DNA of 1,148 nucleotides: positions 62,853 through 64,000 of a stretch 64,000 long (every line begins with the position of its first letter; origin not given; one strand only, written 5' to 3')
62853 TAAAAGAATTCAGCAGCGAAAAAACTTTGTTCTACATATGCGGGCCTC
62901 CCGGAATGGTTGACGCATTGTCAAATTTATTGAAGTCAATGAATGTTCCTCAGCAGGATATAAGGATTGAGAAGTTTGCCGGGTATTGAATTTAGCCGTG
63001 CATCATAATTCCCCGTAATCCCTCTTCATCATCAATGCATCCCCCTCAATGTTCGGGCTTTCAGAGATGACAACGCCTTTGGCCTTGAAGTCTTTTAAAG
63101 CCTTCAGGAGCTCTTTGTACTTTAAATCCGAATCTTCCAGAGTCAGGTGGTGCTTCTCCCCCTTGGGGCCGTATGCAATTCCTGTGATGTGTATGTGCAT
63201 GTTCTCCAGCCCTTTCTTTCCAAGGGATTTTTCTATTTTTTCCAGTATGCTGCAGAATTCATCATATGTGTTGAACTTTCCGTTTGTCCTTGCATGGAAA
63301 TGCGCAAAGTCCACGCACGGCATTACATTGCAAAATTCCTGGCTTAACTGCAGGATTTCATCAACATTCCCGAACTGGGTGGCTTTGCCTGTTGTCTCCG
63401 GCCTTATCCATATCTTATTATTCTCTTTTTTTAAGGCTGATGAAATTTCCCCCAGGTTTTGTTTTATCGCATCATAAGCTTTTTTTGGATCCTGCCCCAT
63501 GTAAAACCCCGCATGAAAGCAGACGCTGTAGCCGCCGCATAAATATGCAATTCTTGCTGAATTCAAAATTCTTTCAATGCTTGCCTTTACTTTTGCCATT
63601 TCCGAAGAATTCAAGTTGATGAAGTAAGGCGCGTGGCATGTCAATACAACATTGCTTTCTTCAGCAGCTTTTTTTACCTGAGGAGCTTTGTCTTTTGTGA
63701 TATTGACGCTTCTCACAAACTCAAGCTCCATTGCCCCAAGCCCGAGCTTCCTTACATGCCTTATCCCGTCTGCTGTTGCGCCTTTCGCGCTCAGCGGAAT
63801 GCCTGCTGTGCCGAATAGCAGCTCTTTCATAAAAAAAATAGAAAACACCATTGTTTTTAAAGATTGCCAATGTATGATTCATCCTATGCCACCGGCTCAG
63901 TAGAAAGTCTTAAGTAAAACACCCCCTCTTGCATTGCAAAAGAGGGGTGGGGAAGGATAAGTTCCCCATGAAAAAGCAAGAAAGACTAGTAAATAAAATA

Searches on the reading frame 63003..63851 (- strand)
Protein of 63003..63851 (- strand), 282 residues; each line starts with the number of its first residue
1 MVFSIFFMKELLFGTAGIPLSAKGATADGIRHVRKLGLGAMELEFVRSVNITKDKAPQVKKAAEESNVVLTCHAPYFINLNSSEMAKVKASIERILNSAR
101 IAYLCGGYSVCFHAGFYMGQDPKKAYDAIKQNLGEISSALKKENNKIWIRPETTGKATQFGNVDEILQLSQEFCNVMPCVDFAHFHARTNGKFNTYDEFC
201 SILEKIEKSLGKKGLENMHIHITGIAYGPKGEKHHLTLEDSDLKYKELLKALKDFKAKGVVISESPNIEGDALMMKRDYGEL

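Call 94: search_protein_families(library=pfam, proteins=[window:63003-63851:-], max_evalue=0.0001)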
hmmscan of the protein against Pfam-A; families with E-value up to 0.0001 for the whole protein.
window:63003-63851:- (282 aa): 1 family
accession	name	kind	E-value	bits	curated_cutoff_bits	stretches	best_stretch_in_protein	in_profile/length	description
PF01261.30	AP_endonuc_2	-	3.8e-32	112.4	31.1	1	31-268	2-232/249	Xylose isomerase-like TIM barrel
